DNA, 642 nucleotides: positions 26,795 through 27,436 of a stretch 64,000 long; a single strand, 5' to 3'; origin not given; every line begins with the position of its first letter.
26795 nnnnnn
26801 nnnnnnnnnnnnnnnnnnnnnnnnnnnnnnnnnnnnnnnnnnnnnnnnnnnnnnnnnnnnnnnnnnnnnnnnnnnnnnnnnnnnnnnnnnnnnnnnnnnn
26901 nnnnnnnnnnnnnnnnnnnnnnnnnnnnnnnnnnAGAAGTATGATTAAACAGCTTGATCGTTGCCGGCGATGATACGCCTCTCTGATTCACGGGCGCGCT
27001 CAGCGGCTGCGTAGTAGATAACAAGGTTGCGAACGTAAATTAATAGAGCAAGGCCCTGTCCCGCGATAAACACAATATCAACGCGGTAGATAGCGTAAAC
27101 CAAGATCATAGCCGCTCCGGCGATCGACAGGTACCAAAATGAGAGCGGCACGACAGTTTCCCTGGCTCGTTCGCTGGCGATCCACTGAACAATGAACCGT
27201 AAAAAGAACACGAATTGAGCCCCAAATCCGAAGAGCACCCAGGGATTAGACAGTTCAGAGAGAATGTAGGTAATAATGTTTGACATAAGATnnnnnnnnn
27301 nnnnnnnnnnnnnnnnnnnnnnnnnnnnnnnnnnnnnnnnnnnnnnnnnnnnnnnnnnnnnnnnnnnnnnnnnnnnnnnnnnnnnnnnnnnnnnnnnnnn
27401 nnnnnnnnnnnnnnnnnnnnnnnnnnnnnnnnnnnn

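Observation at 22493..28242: Five-gene operon combining a Gtr/Arn-type periplasmic glycosylation triad with a cellulose-synthase-like GT2 and a GH8 endoglucanase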

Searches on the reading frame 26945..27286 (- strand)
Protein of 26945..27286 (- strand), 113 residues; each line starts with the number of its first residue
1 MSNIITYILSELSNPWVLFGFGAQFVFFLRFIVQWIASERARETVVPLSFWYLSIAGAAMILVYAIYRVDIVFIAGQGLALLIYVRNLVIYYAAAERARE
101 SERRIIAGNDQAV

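Call 5: search_protein_families(library=pfam, proteins=[window:26945-27286:-], max_evalue=0.01)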
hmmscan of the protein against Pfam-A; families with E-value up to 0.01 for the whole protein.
window:26945-27286:- (113 aa): 3 families
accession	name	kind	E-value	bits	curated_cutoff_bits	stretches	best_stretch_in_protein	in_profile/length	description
PF07578.16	LAB_N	-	4.6e-28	97.6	26.7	1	20-89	2-71/71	Lipid A Biosynthesis N-terminal domain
PF14256.11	YwiC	-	0.0018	19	25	1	7-99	19-106/126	YwiC-like protein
PF03402.20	V1R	-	0.0049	16.6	25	1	17-77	11-68/292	Vomeronasal organ pheromone receptor family, V1R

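Call 6: search_protein_families(library=ncbifam, proteins=[window:26945-27286:-], max_evalue=0.01)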
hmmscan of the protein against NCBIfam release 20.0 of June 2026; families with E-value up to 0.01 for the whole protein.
window:26945-27286:- (113 aa): 1 family
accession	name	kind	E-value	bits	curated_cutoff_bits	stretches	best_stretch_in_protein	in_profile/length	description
NF002173.0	PRK01021.1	equivalog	4.9e-12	45.2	1033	1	3-101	127-225/610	lipid-A-disaccharide synthase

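Call 38: find_homologous_proteins(query=window:26948-27286:-, max_evalue=0.00001)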
Query window:26948-27286:- (113 aa): 597 proteins with E <= 0.00001 among 606 candidates; the best 120 are listed.
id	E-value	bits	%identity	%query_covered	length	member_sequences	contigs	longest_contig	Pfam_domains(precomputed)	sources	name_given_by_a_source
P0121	5.1e-64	231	100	100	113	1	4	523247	PF07578.17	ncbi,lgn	ncbi:MAG: lipid-A-disaccharide synthase N-terminal domain-containing protein [Candidatus Paceibacter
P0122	7.1e-50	186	77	100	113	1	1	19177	PF07578.17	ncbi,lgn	ncbi:MAG: lipid-A-disaccharide synthase N-terminal domain-containing protein [Candidatus Paceibacter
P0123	5.0e-44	167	72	96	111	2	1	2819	PF07578.17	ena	-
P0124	1.5e-37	146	74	80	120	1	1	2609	PF07578.17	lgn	-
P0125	1.2e-36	143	62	92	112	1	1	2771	PF07578.17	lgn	-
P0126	9.4e-34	134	66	86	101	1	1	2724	PF07578.17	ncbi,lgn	-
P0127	1.0e-33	134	64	85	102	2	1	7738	PF07578.17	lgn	-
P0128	3.9e-32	129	71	75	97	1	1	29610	PF07578.17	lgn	-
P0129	8.4e-32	127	66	76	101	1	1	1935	PF07578.17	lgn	-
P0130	1.6e-31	127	64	77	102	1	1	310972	PF07578.17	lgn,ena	-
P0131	2.2e-31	126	70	71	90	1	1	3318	PF07578.17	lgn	-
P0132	2.2e-31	126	63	79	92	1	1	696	PF07578.17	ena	-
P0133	2.7e-31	126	62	79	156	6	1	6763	PF07578.17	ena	-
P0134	3.6e-31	125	67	78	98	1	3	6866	PF07578.17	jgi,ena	-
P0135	4.7e-31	125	62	79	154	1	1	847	PF07578.17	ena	-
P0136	4.8e-31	125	67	74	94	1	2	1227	PF07578.17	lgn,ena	-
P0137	8.3e-31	124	60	81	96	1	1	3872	PF07578.17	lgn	-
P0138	8.7e-31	124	63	79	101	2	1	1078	PF07578.17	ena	-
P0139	9.2e-31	124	57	88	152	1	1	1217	PF07578.17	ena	-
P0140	1.1e-30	124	63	80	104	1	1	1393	PF07578.17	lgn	-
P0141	1.3e-30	124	68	78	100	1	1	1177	PF07578.17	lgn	-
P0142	1.4e-30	124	64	77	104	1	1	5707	PF07578.17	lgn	-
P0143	2.0e-30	123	59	87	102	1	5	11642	PF07578.17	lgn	-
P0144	2.2e-30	123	71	70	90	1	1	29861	PF07578.17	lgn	-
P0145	2.2e-30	123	63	84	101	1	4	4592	PF07578.17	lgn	-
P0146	2.3e-30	123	71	70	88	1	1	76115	PF07578.17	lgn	-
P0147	2.3e-30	123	68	69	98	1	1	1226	PF07578.17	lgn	-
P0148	3.4e-30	122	64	76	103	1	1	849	PF07578.17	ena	-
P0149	3.8e-30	122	57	88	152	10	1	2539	PF07578.17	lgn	-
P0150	4.0e-30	122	59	87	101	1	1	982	PF07578.17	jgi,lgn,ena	-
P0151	4.8e-30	122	70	70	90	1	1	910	PF07578.17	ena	-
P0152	6.2e-30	121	61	80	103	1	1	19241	PF07578.17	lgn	-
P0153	7.8e-30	121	67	84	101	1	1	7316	PF07578.17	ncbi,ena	-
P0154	7.9e-30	121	60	80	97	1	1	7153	PF07578.17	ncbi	-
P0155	8.9e-30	121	60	87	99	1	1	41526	PF07578.17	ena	-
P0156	1.0e-29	121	67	73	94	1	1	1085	PF07578.17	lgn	-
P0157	1.4e-29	120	71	73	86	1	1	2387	PF07578.17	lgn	-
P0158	1.8e-29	120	62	84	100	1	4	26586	PF07578.17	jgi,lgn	jgi:lipid-A-disaccharide synthase-like uncharacterized protein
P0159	2.4e-29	120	62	79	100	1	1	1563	PF07578.17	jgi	jgi:lipid-A-disaccharide synthase-like uncharacterized protein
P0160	2.9e-29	119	61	77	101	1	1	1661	PF07578.17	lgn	-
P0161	4.2e-29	119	56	88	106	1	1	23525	PF07578.17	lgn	-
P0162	5.4e-29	118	63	79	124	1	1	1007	PF07578.17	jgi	jgi:lipid-A-disaccharide synthase-like uncharacterized protein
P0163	6.0e-29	118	59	86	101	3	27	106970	PF07578.17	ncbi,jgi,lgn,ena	-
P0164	6.0e-29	118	52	88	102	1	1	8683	PF07578.17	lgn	-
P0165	6.1e-29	118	58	84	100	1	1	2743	PF07578.17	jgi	jgi:lipid-A-disaccharide synthase-like uncharacterized protein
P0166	6.3e-29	118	57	88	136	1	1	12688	PF07578.17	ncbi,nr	ncbi:MAG: hypothetical protein GY778_03240 [bacterium]|nr:hypothetical protein [bacterium]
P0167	7.0e-29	118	66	73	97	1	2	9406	PF07578.17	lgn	-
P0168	7.9e-29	118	58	89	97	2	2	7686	PF07578.17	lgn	-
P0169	8.4e-29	118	56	89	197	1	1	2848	PF07578.17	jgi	jgi:lipid-A-disaccharide synthase-like uncharacterized protein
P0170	8.7e-29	118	75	65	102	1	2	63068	PF07578.17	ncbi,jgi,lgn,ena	-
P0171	1.3e-28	117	62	79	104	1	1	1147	PF07578.17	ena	-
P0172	1.4e-28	117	64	73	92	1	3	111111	PF07578.17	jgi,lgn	-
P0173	1.5e-28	117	60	80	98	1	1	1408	PF07578.17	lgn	-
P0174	1.7e-28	117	60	77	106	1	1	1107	PF07578.17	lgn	-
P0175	1.7e-28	117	61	80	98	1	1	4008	PF07578.17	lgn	-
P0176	1.8e-28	117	59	85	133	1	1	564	PF07578.17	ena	-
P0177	1.8e-28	117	63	81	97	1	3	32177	PF07578.17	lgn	-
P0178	1.8e-28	117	58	80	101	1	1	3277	PF07578.17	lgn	-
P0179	2.0e-28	117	66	73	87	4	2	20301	PF07578.17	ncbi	-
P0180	2.4e-28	116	57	88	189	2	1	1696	PF07578.17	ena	-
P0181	3.0e-28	116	63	73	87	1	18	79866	PF07578.17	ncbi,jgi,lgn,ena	-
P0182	3.4e-28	116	50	96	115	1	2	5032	PF07578.17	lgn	-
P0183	3.4e-28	116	60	76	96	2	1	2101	PF07578.17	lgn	-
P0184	4.3e-28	116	63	77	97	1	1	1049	PF07578.17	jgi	-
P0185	4.5e-28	115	53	85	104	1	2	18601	PF07578.17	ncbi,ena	-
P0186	4.9e-28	115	59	81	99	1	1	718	PF07578.17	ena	-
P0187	5.1e-28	115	54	89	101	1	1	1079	PF07578.17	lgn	-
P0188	5.6e-28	115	56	78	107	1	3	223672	PF07578.17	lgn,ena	-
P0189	8.1e-28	115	56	79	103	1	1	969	PF07578.17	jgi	-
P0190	8.5e-28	115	63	77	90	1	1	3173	PF07578.17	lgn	-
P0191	8.7e-28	115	59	81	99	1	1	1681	PF07578.17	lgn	-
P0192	9.5e-28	114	66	73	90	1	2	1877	PF07578.17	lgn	-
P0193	9.6e-28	114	64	68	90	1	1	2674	PF07578.17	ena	-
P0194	1.2e-27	114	62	75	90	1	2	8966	PF07578.17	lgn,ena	-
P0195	1.3e-27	114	63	74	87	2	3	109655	PF07578.17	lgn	-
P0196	1.5e-27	114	66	77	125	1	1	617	PF07578.17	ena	-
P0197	1.7e-27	114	56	82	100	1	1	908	PF07578.17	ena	-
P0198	1.8e-27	113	60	74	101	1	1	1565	PF07578.17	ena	-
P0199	1.9e-27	113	56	88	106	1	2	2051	PF07578.17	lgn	-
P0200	2.0e-27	113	68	71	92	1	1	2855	PF07578.17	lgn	-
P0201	2.1e-27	113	51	92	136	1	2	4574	PF07578.17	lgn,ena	-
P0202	2.2e-27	113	67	69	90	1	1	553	PF07578.17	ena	-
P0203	2.3e-27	113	58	81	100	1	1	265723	PF07578.17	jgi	jgi:lipid-A-disaccharide synthase-like uncharacterized protein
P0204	2.5e-27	113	58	81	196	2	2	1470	PF07578.17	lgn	-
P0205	2.9e-27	113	68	67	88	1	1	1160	PF07578.17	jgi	jgi:lipid-A-disaccharide synthase-like uncharacterized protein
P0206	2.9e-27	113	69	68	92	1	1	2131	PF07578.17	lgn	-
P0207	3.0e-27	113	53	94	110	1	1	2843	PF07578.17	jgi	jgi:lipid-A-disaccharide synthase-like uncharacterized protein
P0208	3.0e-27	113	56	82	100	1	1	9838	PF07578.17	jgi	jgi:lipid-A-disaccharide synthase-like uncharacterized protein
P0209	3.1e-27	113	55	82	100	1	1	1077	PF07578.17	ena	-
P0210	3.4e-27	113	68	55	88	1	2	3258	PF07578.17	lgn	-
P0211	3.4e-27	113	61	75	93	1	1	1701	PF07578.17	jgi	-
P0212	3.5e-27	113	68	66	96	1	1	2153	PF07578.17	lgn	-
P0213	3.8e-27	112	60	77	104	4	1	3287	PF07578.17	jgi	jgi:lipid-A-disaccharide synthase-like uncharacterized protein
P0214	3.9e-27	112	63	82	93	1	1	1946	PF07578.17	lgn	-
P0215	4.1e-27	112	66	68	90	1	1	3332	PF07578.17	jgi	-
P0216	4.1e-27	112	58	86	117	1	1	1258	PF07578.17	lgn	-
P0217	4.2e-27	112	66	60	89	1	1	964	PF07578.17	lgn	-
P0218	4.2e-27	112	55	82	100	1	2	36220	PF07578.17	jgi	jgi:lipid-A-disaccharide synthase-like uncharacterized protein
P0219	4.4e-27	112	68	67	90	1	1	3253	PF07578.17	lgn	-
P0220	4.6e-27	112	60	73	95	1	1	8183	PF07578.17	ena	-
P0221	5.9e-27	112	57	81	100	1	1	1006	PF07578.17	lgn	-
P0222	7.2e-27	112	53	86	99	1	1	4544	PF07578.17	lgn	-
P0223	7.2e-27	112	68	69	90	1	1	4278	PF07578.17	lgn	-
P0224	7.4e-27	112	64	69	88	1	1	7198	PF07578.17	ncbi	-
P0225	7.4e-27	112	58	82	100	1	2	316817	PF07578.17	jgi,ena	jgi:lipid-A-disaccharide synthase-like uncharacterized protein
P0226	1.1e-26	111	68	69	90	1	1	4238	PF07578.17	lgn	-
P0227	1.4e-26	111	64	71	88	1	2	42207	PF07578.17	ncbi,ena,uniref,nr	ncbi:hypothetical protein A2Z33_05540 [Candidatus Gottesmanbacteria bacterium RBG_16_52_11]|uniref:L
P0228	1.6e-26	110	68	69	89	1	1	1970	PF07578.17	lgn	-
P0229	1.8e-26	110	68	66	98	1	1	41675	PF07578.17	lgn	-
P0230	1.9e-26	110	68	69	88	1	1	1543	PF07578.17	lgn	-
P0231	1.9e-26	110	52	92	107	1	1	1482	PF07578.17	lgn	-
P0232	1.9e-26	110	68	66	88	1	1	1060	PF07578.17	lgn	-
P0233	1.9e-26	110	70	68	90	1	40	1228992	PF07578.17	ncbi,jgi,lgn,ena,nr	ncbi:lipid-A-disaccharide synthase N-terminal domain-containing protein [Patescibacteria group bacte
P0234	2.1e-26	110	70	67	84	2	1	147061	PF07578.17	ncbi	-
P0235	2.2e-26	110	70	68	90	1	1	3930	PF07578.17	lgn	-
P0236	2.2e-26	110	68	69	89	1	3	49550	PF07578.17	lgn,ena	-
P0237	2.2e-26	110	67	69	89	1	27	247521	PF07578.17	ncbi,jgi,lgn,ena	ncbi:MAG: lipid-A-disaccharide synthase N-terminal domain-containing protein [Patescibacteria group 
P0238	2.2e-26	110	68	66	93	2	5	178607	PF07578.17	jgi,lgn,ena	jgi:lipid-A-disaccharide synthase-like uncharacterized protein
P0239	2.3e-26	110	56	81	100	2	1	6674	PF07578.17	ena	-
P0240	2.4e-26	110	72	66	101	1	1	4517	PF07578.17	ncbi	-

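Call 39: find_encoding_contigs(protein=P0233, flank=4000, max_places=2)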
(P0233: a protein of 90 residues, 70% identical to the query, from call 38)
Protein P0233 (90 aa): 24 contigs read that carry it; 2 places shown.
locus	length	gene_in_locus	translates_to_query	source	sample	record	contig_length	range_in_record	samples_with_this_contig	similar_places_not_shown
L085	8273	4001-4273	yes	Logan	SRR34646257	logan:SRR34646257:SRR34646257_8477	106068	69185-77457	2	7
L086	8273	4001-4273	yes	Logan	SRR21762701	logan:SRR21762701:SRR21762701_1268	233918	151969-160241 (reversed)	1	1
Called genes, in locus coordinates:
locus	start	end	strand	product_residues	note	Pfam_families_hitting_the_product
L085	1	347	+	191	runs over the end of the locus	PF03193:RsgA_GTPase (faint), PF00350:Dynamin_N (faint), PF01926:MMR_HSR1, PF02421:FeoB_N, PF00009:GTP_EFTU (weak)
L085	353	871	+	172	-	PF00583:Acetyltransf_1, PF13673:Acetyltransf_10 (weak), PF13508:Acetyltransf_7 (weak)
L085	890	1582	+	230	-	PF03372:Exo_endo_phos, PF23226:Exo_endo_phos_PGAP2IP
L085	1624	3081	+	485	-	PF09852:DUF2079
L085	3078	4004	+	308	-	PF00535:Glycos_transf_2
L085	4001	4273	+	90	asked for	PF07578:LAB_N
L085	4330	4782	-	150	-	PF13473:Cupredoxin_1, PF07731:Cu-oxidase_2 (faint), PF00127:Copper-bind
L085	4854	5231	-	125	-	PF00903:Glyoxalase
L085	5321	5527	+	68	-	PF04070:DUF378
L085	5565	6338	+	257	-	PF02585:PIG-L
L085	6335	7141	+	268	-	PF02463:SMC_N (weak), PF00005:ABC_tran, PF13304:AAA_21 (faint)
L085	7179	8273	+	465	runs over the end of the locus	PF19295:SufBD_N, PF01458:SUFBD_core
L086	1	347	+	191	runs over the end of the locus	PF03193:RsgA_GTPase (faint), PF00350:Dynamin_N (faint), PF01926:MMR_HSR1, PF02421:FeoB_N, PF00009:GTP_EFTU (weak)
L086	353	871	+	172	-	PF00583:Acetyltransf_1, PF13673:Acetyltransf_10 (weak), PF13508:Acetyltransf_7 (weak)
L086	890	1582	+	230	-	PF03372:Exo_endo_phos, PF23226:Exo_endo_phos_PGAP2IP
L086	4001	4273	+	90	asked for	PF07578:LAB_N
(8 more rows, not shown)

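Call 40: find_encoding_contigs(protein=P0163, flank=4000, max_places=2)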
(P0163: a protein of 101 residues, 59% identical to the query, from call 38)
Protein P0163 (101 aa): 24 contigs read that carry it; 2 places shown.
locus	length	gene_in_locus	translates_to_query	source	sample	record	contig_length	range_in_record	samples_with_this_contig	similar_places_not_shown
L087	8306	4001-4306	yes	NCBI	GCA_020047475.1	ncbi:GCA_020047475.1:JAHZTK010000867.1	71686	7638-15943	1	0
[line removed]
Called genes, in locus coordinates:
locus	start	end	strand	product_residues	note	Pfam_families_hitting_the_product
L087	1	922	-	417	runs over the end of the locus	PF00817:IMS, PF11799:IMS_C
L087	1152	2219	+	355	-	PF04321:RmlD_sub_bind (weak), PF01073:3Beta_HSD, PF01370:Epimerase, PF02719:Polysacc_synt_2 (faint), PF07993:NAD_binding_4 (faint), PF16363:GDP_Man_Dehyd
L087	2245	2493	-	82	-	PF03477:ATP-cone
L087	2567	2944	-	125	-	-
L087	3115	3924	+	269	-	-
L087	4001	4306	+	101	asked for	PF07578:LAB_N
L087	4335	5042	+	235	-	PF00588:SpoU_methylase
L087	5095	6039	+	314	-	PF01699:Na_Ca_ex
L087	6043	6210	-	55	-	-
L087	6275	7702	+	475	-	PF08323:Glyco_transf_5 (faint), PF13439:Glyco_transf_4, PF13579:Glyco_trans_4_4, PF13477:Glyco_trans_4_2 (weak), PF00534:Glycos_transf_1, PF13692:Glyco_trans_1_4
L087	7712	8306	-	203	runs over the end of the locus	PF02586:SRAP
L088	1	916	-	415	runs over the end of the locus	PF00817:IMS, PF11799:IMS_C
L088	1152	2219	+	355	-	PF04321:RmlD_sub_bind (weak), PF01073:3Beta_HSD, PF01370:Epimerase, PF02719:Polysacc_synt_2 (faint), PF07993:NAD_binding_4 (faint), PF16363:GDP_Man_Dehyd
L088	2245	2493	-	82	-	PF03477:ATP-cone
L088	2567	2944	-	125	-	-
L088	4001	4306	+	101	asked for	PF07578:LAB_N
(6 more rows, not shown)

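Call 41: find_encoding_contigs(protein=P0225, flank=4000, max_places=2)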
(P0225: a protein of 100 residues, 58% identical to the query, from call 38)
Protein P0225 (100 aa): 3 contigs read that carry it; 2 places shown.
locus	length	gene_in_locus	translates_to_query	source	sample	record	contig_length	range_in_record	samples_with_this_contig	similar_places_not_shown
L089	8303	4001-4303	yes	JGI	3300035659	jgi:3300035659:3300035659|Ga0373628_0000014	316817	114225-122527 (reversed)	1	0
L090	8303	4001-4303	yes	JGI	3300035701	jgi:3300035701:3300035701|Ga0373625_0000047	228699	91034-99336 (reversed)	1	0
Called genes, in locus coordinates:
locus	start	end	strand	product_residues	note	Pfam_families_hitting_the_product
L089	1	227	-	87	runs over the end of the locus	-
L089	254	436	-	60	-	-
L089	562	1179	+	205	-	PF04307:YdjM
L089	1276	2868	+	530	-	PF02366:PMT (weak), PF13231:PMT_2 (weak)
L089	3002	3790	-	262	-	PF13431:TPR_17 (faint), PF14559:TPR_19 (faint), PF00515:TPR_1 (faint), PF07719:TPR_2 (faint), PF13174:TPR_6 (faint), PF13428:TPR_14 (faint), PF13429:TPR_15 (weak), PF13432:TPR_16 (faint)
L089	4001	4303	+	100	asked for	PF07578:LAB_N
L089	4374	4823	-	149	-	-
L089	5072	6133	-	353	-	PF21016:RlmN_N (weak), PF04055:Radical_SAM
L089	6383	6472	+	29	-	-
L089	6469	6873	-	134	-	-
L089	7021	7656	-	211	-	PF00730:HhH-GPD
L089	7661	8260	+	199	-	PF00891:Methyltransf_2 (weak), PF13847:Methyltransf_31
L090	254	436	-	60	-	-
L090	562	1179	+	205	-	PF04307:YdjM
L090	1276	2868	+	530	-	PF02366:PMT (weak), PF13231:PMT_2 (weak)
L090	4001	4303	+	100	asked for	PF07578:LAB_N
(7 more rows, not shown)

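Call 42: find_encoding_contigs(protein=P0130, flank=4000, max_places=2)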
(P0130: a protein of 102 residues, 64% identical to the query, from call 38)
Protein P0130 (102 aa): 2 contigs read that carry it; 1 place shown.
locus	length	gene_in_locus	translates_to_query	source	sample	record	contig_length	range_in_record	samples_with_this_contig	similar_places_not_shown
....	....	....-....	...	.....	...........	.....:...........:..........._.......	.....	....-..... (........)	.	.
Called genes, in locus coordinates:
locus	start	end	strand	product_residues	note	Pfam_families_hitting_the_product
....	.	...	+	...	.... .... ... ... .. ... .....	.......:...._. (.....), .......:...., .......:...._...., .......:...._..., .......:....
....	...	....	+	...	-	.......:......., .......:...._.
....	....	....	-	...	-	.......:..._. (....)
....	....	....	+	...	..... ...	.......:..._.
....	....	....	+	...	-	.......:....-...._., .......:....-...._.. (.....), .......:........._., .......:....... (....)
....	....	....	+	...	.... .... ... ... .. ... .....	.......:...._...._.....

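Call 52: search_solved_structures(query=A3, max_evalue=10)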
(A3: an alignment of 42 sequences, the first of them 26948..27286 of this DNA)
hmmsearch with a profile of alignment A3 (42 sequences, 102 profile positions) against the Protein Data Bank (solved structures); distinct sequences matched with E-value up to 10: 8.
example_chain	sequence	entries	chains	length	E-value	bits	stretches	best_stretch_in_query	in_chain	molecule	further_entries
4qnc_A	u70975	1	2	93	0.0096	19.3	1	17-94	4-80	chemical transport protein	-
4x5m_A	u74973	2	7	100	0.02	18.3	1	13-97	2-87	Uncharacterized protein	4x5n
5uhq_A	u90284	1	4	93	0.051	17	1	17-94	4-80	Sugar transporter SemiSWEET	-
5uhs_A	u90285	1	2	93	0.24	14.8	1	17-94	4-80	Sugar transporter SemiSWEET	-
4l2h_A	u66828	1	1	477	0.53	13.7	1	24-49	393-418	Poly(ADP-ribose) glycohydrolase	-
4epp_A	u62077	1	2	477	0.53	13.7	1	24-49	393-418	Poly(ADP-ribose) glycohydrolase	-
4epq_A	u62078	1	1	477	0.53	13.7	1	24-49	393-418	Poly(ADP-ribose) glycohydrolase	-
9kax_A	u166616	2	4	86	0.6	13.5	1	17-82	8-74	Sugar transporter SemiSWEET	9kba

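Call 54: predict_structure(alignment_id=A3)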
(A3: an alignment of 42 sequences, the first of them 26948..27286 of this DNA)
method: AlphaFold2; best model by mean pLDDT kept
length: 113 residues; sequences in the alignment: 42
mean_pLDDT: 81.1   pTM: 0.56
mean pLDDT of the five models: 81.1, 80.7, 78.5, 78.2, 74.0
residues with pLDDT >= 90: 0; 70-90: 108; 50-70: 5; < 50: 0
segments of 3 or more residues with pLDDT < 50: none
pLDDT, mean of each block of 10 residues (from residue 1): 80 79 78 76 74 87 86 80 84 87 86 68
secondary structure, 60 per line:
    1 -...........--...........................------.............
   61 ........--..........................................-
elements in order: H2-12 H15-41 H48-68 H71-112

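Call 58: fold_search(model_id=the predicted structure, library=pdb)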
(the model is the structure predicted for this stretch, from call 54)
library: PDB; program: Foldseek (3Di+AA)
matches with E <= 10: 112; with E <= 0.001: 0
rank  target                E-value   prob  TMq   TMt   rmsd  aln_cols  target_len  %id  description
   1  4x5n_A                3.2e-01  0.93  0.47  0.58   6.7        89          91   21  Crystal structure of SemiSWEET in the inward-open and outward-open conformations (released 2015-01-21)
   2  4x5m_B                3.4e-01  0.91  0.46  0.54   6.7        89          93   21  Crystal structure of SemiSWEET in the inward-open conformation (released 2015-01-21)
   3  4x5m_C                4.3e-01  0.89  0.47  0.56   6.6        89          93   24  Crystal structure of SemiSWEET in the inward-open conformation (released 2015-01-21)
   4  4x5n_B                5.9e-01  0.84  0.47  0.57   6.5        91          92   22  Crystal structure of SemiSWEET in the inward-open and outward-open conformations (released 2015-01-21)
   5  5uhs_A                6.7e-01  0.66  0.37  0.51   9.7        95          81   18  Structure of a SemiSWEET D57A mutant (released 2017-08-02)
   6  5ctg_B                7.6e-01  0.87  0.44  0.23   5.7        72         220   17  The 3.1 A resolution structure of a eukaryotic SWEET transporter (released 2015-10-28)
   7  5ctg_A                8.0e-01  0.85  0.41  0.22   5.5        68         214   18  The 3.1 A resolution structure of a eukaryotic SWEET transporter (released 2015-10-28)
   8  5cth_C                9.7e-01  0.89  0.43  0.24   5.8        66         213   15  The 3.7 A resolution structure of a eukaryotic SWEET transporter (released 2015-10-28)
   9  7q21_F                1.0e+00  0.91  0.38  0.30   3.4        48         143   23  III2-IV2 respiratory supercomplex from Corynebacterium glutamicum (released 2022-02-02)
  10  5cth_A                1.2e+00  0.82  0.40  0.22   5.6        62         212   16  The 3.7 A resolution structure of a eukaryotic SWEET transporter (released 2015-10-28)
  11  5xpd                  1.2e+00  0.51  0.41  0.19   6.8       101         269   17  Sugar transporter of AtSWEET13 in inward-facing state with a substrate analog (released 2017-09-13)
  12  5uhq_A                1.6e+00  0.38  0.36  0.44  18.2        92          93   23  Structure of a SemiSWEET Q20A mutant (released 2017-08-02)
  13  5ctg_C                1.7e+00  0.69  0.43  0.23   5.6        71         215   17  The 3.1 A resolution structure of a eukaryotic SWEET transporter (released 2015-10-28)
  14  3zci                  1.8e+00  0.07  0.23  0.16  22.9       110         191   20  Crystal structure of Helicobacter pylori T4SS protein CagL in a cubic crystal form with a distorted helical conformation (released 2013-10-09)
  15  4qnc_A                1.9e+00  0.41  0.38  0.52   6.4        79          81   22  Crystal structure of a SemiSWEET in an occluded state (released 2014-09-10)
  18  4qnc_B                2.0e+00  0.35  0.38  0.51   8.9        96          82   21  Crystal structure of a SemiSWEET in an occluded state (released 2014-09-10)
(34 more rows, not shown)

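Call 67: search_protein_families(library=pfam, proteins=[L085:1624-3078:+, L085:3078-4001:+], max_evalue=0.001)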
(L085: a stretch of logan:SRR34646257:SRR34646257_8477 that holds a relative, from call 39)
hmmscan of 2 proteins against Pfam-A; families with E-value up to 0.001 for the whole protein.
L085:1624-3078:+ (485 aa): 1 family
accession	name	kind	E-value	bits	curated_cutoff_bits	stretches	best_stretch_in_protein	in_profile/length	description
PF09852.15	DUF2079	-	3.6e-53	181.7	28.2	1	35-438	1-407/459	Predicted membrane protein (DUF2079)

L085:3078-4001:+ (308 aa): 1 family
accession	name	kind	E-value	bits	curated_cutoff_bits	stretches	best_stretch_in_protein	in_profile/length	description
PF00535.33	Glycos_transf_2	-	3e-27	96.1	23.3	1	7-135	1-128/168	Glycosyl transferase family 2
